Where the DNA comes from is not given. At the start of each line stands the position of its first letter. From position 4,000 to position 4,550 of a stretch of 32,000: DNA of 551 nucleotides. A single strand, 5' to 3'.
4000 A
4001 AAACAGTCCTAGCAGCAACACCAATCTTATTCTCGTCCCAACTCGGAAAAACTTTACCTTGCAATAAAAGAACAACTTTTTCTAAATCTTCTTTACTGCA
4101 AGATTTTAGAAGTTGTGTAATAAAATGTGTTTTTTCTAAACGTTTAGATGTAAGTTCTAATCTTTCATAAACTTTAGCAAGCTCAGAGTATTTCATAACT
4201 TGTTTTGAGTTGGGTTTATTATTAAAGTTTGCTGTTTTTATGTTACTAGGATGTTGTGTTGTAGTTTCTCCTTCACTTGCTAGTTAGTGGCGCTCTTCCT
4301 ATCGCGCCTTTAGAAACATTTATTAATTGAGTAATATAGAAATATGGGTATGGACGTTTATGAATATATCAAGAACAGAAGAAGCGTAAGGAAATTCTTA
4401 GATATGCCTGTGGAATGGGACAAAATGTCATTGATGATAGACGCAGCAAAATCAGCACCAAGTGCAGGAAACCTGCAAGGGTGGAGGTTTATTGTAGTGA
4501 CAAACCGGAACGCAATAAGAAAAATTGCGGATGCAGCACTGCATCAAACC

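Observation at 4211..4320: Four-copy intergenic hairpin family with a conserved pyrimidine-rich loop and covarying stems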

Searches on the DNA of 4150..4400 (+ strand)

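Call 17: search_rna_families(source=window, start=4150, end=4400, threshold=evalue, max_evalue=10)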
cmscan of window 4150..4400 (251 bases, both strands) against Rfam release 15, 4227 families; matches with E-value up to 10: 0.
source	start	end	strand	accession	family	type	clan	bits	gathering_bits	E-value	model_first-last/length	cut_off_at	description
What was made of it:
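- On Any described RNA family (Rfam 15): The c1 region gives 0 hits at E<=10 (call 17).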

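Call 26: build_rna_model(alignment_id=A4, structure=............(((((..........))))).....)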
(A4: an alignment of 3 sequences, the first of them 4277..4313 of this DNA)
Model R1 built from alignment A4 (3 sequences, 37 columns); structure: as given.
model positions 37; base pairs 5; branch points 0; effective number of sequences 3; information 0.704 bits per position. Calibrated on 0.2 Mb of random sequence (short: E-values are rough).
structure used (alignment columns):
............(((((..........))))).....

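Call 27: search_with_rna_model(model_id=R1, source=window, filters=off, max_evalue=10, show_alignments=8)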
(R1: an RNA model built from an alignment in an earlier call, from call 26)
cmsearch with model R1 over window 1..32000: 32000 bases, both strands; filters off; matches with E-value up to 10: 32.
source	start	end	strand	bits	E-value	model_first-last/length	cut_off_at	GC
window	24711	24747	+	42.5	8.6e-10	1-37/37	no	0.46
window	22220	22256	+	41.9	1.4e-09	1-37/37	no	0.51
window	4277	4313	+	39.4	6.6e-09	1-37/37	no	0.51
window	22119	22155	-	17.9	0.0088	1-37/37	no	0.38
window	15651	15688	-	12.8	0.24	1-37/37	no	0.29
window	26334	26383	-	11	0.77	1-37/37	no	0.5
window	15831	15867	-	9.9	1.6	1-37/37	no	0.32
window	3652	3685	+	9.5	2.1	1-37/37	no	0.47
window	6548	6584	-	9.4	2.2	1-37/37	no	0.43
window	14312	14348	-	9.3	2.4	1-37/37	no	0.35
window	18072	18105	-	9.3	2.4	1-37/37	no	0.35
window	18387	18417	-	9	2.9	1-37/37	no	0.45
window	26100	26136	-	8.5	4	1-37/37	no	0.43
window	2600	2632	-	8.4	4.3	1-37/37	no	0.33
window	16446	16477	+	8.4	4.4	1-37/37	no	0.25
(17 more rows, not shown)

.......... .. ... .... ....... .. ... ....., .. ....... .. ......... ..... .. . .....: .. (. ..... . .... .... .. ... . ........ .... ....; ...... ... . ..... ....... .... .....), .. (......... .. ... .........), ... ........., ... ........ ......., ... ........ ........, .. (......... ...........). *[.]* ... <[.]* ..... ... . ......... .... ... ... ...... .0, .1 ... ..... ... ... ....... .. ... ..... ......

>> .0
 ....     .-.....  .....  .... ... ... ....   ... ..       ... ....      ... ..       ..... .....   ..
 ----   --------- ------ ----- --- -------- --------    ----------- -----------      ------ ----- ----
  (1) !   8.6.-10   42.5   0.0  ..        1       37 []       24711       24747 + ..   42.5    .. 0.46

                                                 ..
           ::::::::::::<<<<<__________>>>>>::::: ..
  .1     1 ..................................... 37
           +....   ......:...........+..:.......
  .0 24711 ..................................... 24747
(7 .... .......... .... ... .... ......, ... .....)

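Call 28: search_with_rna_model(model_id=R1, sources=[L002, L003, L004, L005, L006, L007, L008, L009, L010, L011, L012, L013, L014, L015, L016, L017, L018, L019, L020, L021, L022, L023, L024, L025, L026, L027, L028, L029, L030, L031, L032, L033, L034, L035, L036, L037, L038, L039, L040, L041, L042, L043, L044, L045, L046, L047, L048, L049, L050, L051, L052, L053, L054, L055, L056, L057, L058, L059, L060, L061, L062, L063, L064, L065, L066, L067, L068, L069, L070, L071, L072, L073, L074, L075], max_evalue=10, show_alignments=6)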
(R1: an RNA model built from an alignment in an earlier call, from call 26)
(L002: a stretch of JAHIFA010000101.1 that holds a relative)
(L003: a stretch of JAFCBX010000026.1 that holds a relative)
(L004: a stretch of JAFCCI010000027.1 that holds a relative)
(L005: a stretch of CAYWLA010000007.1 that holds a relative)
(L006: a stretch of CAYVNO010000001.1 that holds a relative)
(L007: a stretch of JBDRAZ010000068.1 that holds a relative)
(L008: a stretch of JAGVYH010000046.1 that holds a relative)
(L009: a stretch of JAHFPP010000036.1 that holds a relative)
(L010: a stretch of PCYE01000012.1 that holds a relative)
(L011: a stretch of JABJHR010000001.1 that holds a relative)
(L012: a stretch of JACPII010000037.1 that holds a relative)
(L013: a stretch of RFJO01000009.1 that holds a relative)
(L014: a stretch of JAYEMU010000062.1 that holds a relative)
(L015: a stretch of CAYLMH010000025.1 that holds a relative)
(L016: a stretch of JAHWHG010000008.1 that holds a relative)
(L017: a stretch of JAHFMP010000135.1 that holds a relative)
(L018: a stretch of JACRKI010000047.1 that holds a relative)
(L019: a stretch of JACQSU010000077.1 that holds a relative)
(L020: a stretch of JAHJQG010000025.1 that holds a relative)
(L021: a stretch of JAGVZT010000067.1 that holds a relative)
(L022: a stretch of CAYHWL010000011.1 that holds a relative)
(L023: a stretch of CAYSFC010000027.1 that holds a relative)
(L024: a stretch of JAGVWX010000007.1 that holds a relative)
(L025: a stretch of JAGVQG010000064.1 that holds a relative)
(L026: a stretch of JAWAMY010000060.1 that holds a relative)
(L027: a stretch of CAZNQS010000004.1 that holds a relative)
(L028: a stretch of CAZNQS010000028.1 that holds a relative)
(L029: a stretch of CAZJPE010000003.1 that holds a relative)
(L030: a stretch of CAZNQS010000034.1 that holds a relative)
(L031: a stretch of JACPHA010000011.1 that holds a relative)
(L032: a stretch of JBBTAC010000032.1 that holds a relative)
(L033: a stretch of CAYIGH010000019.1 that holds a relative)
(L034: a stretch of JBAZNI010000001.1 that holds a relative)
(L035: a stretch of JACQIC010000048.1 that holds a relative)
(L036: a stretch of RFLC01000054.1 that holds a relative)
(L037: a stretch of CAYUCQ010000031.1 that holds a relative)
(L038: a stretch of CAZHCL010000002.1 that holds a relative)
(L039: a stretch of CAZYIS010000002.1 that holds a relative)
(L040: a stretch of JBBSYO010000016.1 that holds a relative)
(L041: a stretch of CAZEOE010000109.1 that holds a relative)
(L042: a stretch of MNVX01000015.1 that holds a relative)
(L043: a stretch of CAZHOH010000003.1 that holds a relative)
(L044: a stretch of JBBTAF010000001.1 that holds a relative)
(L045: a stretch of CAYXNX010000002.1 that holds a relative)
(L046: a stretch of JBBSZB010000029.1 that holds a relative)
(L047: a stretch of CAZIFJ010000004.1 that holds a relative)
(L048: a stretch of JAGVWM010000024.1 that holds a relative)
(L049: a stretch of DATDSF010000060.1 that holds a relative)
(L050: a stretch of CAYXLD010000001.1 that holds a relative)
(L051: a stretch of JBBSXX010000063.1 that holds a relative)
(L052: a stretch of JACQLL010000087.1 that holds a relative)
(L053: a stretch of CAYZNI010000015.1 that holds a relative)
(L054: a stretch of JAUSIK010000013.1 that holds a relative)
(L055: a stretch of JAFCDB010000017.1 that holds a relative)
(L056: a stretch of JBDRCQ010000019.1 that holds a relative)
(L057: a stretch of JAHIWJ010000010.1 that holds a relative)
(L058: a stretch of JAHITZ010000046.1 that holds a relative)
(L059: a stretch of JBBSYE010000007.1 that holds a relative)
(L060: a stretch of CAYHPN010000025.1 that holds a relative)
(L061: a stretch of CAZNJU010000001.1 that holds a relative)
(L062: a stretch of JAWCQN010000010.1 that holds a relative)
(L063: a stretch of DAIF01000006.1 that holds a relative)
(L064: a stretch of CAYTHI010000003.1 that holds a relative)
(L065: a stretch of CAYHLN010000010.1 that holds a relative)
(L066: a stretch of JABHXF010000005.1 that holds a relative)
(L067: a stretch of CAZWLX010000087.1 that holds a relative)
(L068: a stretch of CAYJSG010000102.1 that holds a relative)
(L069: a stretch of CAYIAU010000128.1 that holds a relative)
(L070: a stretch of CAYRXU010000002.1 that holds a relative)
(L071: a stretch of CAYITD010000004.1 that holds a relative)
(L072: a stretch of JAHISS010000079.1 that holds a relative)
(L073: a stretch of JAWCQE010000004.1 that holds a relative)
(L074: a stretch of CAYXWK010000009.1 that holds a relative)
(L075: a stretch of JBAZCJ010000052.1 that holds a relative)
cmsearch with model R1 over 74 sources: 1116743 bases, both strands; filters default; matches with E-value up to 10: 10.
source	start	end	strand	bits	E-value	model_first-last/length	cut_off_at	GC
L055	10194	10230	-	24.5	0.0039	1-37/37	no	0.32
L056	13893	13928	+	22.6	0.014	1-37/37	no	0.36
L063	14650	14691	+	16.1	0.98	1-37/37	no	0.43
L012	6477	6513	+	14.6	2.5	1-37/37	no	0.46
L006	9335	9364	+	13.9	4.1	1-37/37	no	0.37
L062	456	489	+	13.8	4.4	1-37/37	no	0.32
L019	11175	11212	+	12.9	8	1-37/37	no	0.5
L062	891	927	+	12.7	9.1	1-37/37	no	0.41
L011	12921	12957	+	12.6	9.3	1-37/37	no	0.38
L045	1110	1146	+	12.6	9.3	1-37/37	no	0.3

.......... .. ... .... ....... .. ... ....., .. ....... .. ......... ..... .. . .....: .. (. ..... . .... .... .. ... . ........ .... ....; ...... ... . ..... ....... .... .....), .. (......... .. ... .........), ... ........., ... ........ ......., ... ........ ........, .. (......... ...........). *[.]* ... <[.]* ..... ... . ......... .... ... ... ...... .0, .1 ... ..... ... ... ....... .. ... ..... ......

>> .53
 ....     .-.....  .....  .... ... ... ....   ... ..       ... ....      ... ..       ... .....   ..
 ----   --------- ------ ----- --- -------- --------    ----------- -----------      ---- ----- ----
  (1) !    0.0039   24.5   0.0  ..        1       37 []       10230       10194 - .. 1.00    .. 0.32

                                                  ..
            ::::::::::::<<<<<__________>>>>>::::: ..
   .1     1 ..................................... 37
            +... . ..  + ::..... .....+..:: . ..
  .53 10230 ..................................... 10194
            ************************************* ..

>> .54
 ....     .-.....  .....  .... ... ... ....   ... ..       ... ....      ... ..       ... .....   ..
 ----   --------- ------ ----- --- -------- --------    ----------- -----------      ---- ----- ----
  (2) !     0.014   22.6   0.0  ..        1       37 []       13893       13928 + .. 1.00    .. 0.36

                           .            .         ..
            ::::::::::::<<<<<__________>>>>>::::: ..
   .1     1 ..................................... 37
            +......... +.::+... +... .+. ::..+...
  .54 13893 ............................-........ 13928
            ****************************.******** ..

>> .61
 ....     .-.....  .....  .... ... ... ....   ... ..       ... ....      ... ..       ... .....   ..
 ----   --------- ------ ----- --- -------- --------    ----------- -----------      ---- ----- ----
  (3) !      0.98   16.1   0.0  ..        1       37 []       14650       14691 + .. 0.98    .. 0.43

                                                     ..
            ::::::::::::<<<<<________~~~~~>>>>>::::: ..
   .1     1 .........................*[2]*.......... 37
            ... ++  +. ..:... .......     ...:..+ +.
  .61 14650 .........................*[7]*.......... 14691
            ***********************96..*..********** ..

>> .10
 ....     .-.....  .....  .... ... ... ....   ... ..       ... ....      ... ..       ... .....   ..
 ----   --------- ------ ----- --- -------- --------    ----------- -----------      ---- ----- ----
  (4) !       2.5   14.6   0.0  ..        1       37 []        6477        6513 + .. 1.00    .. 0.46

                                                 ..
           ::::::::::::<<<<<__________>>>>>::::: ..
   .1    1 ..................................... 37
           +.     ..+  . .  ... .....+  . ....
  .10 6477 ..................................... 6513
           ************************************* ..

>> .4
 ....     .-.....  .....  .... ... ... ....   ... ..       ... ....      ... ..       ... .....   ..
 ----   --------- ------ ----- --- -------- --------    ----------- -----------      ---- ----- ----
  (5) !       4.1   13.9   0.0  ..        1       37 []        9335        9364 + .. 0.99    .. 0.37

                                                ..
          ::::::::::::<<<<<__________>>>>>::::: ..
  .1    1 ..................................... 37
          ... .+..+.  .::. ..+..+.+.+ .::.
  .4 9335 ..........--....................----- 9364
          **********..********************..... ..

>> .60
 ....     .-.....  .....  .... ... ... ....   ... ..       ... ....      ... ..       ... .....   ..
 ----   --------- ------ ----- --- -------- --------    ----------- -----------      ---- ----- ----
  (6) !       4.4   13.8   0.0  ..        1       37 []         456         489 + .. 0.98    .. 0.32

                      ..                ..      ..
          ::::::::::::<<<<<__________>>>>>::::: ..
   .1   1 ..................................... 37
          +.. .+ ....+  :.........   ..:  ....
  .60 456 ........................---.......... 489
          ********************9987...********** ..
